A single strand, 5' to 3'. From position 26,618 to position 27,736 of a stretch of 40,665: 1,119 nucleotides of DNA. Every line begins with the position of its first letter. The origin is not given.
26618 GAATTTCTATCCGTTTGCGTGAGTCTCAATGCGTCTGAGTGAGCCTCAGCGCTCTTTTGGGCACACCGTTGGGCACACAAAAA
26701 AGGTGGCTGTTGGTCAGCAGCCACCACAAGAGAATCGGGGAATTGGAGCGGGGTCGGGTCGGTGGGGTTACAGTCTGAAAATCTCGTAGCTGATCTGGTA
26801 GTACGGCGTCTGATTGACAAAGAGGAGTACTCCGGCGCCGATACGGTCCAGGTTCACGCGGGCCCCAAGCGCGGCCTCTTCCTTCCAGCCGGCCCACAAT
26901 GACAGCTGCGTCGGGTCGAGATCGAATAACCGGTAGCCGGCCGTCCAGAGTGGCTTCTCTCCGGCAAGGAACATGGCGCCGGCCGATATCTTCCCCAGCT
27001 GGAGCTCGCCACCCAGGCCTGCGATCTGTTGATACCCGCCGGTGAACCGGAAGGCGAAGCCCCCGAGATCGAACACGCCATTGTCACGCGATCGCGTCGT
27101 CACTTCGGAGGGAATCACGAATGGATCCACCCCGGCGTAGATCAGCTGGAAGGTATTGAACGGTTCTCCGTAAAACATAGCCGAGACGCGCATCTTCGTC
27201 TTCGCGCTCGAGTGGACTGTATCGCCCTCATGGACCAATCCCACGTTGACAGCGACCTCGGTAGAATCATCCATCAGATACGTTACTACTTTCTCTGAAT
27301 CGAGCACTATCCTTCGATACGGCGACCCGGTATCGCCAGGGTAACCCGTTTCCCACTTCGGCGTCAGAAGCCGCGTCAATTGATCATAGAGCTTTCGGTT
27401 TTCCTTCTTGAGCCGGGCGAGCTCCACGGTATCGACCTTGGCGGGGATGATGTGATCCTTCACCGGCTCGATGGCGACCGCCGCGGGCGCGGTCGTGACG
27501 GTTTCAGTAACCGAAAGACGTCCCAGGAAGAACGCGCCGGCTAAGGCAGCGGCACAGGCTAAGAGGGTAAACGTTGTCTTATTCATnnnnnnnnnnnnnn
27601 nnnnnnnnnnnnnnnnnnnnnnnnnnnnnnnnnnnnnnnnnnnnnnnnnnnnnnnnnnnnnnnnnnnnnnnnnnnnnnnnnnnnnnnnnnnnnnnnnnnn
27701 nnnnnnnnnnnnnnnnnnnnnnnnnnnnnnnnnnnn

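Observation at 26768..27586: Endolysin-coupled 272-aa protein may be a spanin of a new design (inner-membrane anchor, coiled coil, beta-barrel-like C-terminus)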

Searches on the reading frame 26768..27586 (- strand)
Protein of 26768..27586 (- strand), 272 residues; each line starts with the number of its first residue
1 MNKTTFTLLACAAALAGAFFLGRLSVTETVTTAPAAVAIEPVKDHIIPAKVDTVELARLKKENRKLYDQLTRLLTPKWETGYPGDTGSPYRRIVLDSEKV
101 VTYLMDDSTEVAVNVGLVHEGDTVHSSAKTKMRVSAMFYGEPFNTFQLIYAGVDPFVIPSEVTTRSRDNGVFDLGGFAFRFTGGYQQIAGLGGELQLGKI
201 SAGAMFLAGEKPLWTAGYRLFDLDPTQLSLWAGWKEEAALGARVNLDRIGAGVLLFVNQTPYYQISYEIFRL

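Call 3: search_protein_families(library=pfam, proteins=[window:26768-27586:-], max_evalue=1)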
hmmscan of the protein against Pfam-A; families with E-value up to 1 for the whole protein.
window:26768-27586:- (272 aa): 0 families

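Call 4: search_protein_families(library=phrogs, proteins=[window:26768-27586:-], max_evalue=1)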
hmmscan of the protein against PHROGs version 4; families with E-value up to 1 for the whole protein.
window:26768-27586:- (272 aa): 1 family
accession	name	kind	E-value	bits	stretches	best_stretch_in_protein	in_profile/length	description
phrog_25597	-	unknown function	0.024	15.6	0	7-42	2-33/40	-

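Call 6: find_homologous_proteins(query=window:26768-27586:-, max_evalue=0.001)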
Query window:26768-27586:- (272 aa): 1 proteins with E <= 0.001 among 3324 candidates.
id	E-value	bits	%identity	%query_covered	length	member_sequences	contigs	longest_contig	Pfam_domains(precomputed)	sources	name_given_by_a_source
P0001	2.4e-178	609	100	100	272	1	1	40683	-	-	-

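Call 9: search_solved_structures(query=window:26768-27586:-, max_evalue=10)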
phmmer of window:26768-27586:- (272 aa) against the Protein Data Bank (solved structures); distinct sequences matched with E-value up to 10: 1.
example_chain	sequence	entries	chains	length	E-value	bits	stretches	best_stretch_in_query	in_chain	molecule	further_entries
2x75_A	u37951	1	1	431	1.2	11.6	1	55-132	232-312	ADENYLOSUCCINATE LYASE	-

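Call 10: search_protein_families(library=ncbifam, proteins=[window:26768-27586:-], max_evalue=1)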
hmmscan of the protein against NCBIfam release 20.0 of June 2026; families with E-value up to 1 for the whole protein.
window:26768-27586:- (272 aa): 0 families

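Call 20: search_protein_representatives(protein=window:26768-27586:-)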
Query: 272 residues. Proteins with E-value up to 0.001 (for the whole library): 12; up to 1e-10: 5; up to 1e-30: 2. The best 12 are listed.
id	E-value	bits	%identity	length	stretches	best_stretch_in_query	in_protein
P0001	7.5e-179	609.0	100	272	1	1-272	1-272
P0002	1.3e-32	129.6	39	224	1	1-223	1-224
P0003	1.9e-18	83.1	33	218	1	8-205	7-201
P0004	6.1e-13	65.1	28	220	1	6-220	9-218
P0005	6.8e-13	64.9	31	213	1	16-215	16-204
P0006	4.0e-10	55.8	29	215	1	9-221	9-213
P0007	1.7e-09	53.7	28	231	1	7-207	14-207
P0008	5.0e-09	52.2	23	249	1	109-268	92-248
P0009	8.2e-09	51.5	33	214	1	8-220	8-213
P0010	3.7e-05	39.6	29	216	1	32-220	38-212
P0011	6.3e-05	38.8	29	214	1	8-192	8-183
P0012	4.1e-04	36.1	23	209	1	1-220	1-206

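Call 23: find_homologous_proteins(query=A1, max_evalue=0.001)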
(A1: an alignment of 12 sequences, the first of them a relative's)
Query A1 (12 sequences) (272 aa, profile of the alignment): 2 proteins with E <= 0.001 among 8000 candidates.
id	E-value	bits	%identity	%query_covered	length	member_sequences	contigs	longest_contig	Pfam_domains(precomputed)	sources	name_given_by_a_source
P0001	6.8e-77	275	100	100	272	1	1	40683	-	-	-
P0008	1.8e-65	238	22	89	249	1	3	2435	-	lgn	-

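Call 25: find_encoding_contigs(protein=P0002, flank=6000)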
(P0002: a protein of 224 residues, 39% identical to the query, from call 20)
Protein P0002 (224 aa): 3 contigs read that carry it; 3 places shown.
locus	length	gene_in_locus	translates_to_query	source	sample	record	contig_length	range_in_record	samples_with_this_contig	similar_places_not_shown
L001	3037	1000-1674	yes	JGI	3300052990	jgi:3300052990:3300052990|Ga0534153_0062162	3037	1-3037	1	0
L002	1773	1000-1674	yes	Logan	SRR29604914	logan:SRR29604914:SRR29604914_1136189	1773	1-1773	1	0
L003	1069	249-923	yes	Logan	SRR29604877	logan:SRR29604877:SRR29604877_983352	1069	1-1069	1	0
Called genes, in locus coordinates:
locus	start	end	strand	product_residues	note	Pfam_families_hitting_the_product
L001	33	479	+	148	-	-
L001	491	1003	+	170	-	PF18925:DUF5675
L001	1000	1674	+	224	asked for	-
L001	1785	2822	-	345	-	PF00589:Phage_integrase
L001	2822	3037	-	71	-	?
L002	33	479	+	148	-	-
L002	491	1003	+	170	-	PF18925:DUF5675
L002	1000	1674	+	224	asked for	-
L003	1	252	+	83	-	?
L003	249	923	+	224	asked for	-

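Call 26: find_encoding_contigs(protein=P0003, flank=6000, max_places=3)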
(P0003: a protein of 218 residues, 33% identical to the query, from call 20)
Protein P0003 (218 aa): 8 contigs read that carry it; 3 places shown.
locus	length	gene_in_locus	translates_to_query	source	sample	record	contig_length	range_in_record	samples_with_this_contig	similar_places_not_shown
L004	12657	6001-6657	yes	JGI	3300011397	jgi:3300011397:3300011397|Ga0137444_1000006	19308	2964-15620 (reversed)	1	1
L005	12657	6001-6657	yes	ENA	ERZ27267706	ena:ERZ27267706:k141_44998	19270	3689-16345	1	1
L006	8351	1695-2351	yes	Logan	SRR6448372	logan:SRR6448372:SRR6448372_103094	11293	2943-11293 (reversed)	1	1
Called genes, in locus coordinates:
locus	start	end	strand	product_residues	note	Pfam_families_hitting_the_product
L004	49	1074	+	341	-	-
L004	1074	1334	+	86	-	-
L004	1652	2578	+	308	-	-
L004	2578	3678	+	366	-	-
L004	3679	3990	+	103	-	-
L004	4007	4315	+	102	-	-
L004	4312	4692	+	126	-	-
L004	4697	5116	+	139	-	-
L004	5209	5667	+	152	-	PF18925:DUF5675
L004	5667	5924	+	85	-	-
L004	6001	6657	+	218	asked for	-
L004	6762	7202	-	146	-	-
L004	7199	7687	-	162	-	-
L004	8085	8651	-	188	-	-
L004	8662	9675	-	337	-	PF14659:Phage_int_SAM_3 (faint), PF00589:Phage_integrase, PF16795:Phage_integr_3 (faint)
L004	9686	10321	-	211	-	PF04434:SWIM (weak)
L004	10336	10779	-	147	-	PF00717:Peptidase_S24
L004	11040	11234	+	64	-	-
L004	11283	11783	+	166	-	-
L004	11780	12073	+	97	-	PF12728:HTH_17 (weak)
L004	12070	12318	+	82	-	-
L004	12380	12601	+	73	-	-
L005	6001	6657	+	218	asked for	-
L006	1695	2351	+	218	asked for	-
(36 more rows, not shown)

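Call 27: find_encoding_contigs(protein=P0004, flank=6000, max_places=3)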
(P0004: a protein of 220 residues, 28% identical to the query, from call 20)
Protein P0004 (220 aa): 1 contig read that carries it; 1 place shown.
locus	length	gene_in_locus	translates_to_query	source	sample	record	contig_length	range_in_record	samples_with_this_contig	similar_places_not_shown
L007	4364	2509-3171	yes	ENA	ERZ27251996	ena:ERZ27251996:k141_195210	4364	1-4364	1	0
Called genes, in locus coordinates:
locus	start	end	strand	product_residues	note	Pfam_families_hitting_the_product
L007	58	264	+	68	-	-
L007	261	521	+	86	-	-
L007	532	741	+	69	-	-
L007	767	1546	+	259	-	PF13482:RNase_H_2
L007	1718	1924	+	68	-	-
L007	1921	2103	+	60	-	-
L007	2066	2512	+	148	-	PF18925:DUF5675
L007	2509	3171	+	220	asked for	-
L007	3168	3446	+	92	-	-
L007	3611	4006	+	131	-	-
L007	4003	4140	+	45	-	-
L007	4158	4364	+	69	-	?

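Call 28: find_encoding_contigs(protein=P0005, flank=6000, max_places=3)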
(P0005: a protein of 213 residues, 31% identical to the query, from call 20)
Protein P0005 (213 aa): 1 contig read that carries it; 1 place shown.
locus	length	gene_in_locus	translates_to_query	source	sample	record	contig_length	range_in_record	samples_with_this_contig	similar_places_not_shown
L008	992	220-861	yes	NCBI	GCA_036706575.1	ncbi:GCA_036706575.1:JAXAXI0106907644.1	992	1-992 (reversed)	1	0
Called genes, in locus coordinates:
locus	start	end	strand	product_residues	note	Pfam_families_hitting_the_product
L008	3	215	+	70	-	?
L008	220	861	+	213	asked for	-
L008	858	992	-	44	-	?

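Call 30: find_encoding_contigs(protein=P0008, flank=6000, max_places=3)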
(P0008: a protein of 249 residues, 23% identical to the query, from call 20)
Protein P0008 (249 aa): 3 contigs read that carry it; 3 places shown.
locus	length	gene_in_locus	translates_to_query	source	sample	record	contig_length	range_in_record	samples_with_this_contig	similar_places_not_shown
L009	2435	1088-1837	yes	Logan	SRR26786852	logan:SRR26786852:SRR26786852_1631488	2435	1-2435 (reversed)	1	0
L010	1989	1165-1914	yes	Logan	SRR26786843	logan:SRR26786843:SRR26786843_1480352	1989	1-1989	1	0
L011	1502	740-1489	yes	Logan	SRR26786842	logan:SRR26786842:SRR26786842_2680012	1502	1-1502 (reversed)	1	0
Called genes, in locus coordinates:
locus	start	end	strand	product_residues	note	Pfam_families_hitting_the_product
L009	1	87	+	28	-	?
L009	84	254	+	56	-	-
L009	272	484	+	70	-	-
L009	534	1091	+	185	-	PF01464:SLT (weak)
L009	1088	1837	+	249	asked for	-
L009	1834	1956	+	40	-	-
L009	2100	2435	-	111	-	?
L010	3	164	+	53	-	?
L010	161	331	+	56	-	-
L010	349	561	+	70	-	-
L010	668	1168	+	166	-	PF01464:SLT (weak)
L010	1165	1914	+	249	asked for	-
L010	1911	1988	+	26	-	?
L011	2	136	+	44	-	?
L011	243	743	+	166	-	PF01464:SLT (weak)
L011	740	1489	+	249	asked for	-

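Call 31: find_encoding_contigs(protein=P0006, flank=6000, max_places=3)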
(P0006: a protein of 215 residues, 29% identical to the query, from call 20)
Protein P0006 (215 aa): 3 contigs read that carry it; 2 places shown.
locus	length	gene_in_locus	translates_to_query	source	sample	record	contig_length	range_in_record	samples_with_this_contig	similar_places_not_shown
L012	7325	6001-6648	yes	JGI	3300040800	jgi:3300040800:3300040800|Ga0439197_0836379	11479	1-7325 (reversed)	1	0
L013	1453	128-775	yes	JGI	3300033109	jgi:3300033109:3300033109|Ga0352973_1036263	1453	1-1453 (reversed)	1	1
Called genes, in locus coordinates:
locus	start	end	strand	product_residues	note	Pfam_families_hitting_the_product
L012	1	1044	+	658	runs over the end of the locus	-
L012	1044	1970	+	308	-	-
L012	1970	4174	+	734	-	-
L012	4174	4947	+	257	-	-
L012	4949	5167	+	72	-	-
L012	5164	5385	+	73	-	-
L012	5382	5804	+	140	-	-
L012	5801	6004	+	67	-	-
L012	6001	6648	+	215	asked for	-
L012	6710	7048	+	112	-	-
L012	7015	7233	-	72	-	-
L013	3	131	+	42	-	?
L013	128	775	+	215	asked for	-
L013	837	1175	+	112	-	-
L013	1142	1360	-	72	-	-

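Call 38: predict_structure(alignment_id=A1)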
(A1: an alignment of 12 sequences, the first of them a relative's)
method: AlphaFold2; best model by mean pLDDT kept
length: 272 residues; sequences in the alignment: 12
mean_pLDDT: 71.1   pTM: 0.37
mean pLDDT of the five models: 71.1, 70.7, 69.9, 68.6, 66.8
residues with pLDDT >= 90: 3; 70-90: 172; 50-70: 58; < 50: 39
segments of 3 or more residues with pLDDT < 50: 52-54, 76-96, 164-174
pLDDT, mean of each block of 10 residues (from residue 1): 73 73 52 63 69 56 75 54 40 52 87 74 75 85 77 76 46 61 79 86 86 87 78 85 80 80 77 59
secondary structure, 60 per line:
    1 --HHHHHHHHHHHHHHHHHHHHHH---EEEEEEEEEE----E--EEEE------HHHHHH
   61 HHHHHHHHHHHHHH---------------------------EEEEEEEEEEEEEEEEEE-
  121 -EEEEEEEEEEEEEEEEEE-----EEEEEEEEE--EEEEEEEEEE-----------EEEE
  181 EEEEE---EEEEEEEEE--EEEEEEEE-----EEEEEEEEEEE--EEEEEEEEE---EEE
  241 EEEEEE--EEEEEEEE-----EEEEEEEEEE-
elements in order: H3-24 E28-37 E45-48 H55-74 E102-119 E122-139 E145-153 E156-165 E177-185 E189-197 E200-207 E213-223 E226-234 E238-246 E249-256 E262-271

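Call 42: fold_search(model_id=the predicted structure, library=pdb)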
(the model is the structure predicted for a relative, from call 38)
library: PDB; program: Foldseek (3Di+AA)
matches with E <= 10: 831; with E <= 0.001: 0
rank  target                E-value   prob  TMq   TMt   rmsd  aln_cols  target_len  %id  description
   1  2kc0_MODEL_1_A        1.7e-03  1.00  0.27  0.30  23.8       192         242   12  Solution structure of the factor H binding protein (released 2009-02-17)
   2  5nqp_A                3.0e-03  1.00  0.27  0.28  26.7       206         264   12  Structure of a fHbp(V1.4):PorA(P1.16) chimera. Fusion at fHbp position 151. (released 2018-02-28)
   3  8glo                  3.9e-03  1.00  0.28  0.30  27.2       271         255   10  Haemophilus parainfluenzae Holo HphA (released 2024-03-27)
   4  5nqp_C                3.9e-03  1.00  0.29  0.30  25.3       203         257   11  Structure of a fHbp(V1.4):PorA(P1.16) chimera. Fusion at fHbp position 151. (released 2018-02-28)
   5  5nqp_B                4.5e-03  1.00  0.28  0.29  27.8       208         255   10  Structure of a fHbp(V1.4):PorA(P1.16) chimera. Fusion at fHbp position 151. (released 2018-02-28)
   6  5nqx_A                1.0e-02  0.99  0.25  0.27  23.8       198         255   12  Structure of a fHbp(V1.1):PorA(P1.16) chimera. Fusion at fHbp position 294. (released 2018-02-28)
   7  7sbz_C                1.1e-02  0.99  0.27  0.30  24.1       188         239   11  JAR5 Fab bound to fHbp v1.1 crystallized in space group I422 (released 2022-10-05)
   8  3ve1_C                1.7e-02  0.92  0.23  0.13  23.1       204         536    5  The 2.9 angstrom crystal structure of Transferrin binding protein B (TbpB) from serogroup B M982 Neisseria meningitidi (released 2012-02-22)
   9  7n34                  2.7e-02  1.00  0.28  0.61   4.6       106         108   11  Structure of Yersinia aleksiciae Cap15 cyclic dinucleotide receptor, crystal form 1 (released 2021-11-17)
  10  3stk                  3.6e-02  0.97  0.21  0.36  10.2       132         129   10  Crystal Structure of human LFABP complex with two molecules of palmitic acid (holo-LFABP) (released 2011-08-10)
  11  4fqe                  3.8e-02  0.72  0.21  0.30  25.0       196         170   10  KdgM porin (released 2013-06-26)
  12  9b3h_B                4.6e-02  0.84  0.24  0.29  23.4       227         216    6  Structure of a complex between Pasteurella multocida surface lipoprotein, PmSLP-1, and bovine complement factor I (released 2025-04-23)
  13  4e1s                  4.8e-02  0.38  0.18  0.20  29.9       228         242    8  X-ray crystal structure of the transmembrane beta-domain from intimin from EHEC strain O157:H7 (released 2012-06-13)
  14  5ec5_C                4.8e-02  0.15  0.14  0.14  34.7       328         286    5  Crystal structure of lysenin pore (released 2016-05-18)
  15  4gk9_A                5.6e-02  0.38  0.16  0.15  22.9       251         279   10  Crystal structure of Burkholderia oklahomensis agglutinin (BOA) bound to 3a,6a-mannopentaose (released 2013-05-08)
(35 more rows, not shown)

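Call 43: find_encoding_contigs(protein=P0001, flank=2000, max_places=3)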
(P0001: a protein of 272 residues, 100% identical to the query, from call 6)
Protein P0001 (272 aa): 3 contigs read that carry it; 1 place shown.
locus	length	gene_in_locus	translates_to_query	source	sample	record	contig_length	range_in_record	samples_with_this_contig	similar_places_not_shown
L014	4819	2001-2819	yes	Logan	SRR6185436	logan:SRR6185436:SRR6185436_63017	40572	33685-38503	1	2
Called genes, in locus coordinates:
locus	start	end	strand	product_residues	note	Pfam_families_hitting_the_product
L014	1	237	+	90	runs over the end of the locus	-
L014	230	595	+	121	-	-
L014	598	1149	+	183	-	-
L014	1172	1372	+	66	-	-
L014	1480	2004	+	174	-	-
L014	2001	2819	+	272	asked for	-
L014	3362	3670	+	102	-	-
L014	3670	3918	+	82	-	-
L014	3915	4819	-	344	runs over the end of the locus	PF20172:DUF6538 (faint), PF00589:Phage_integrase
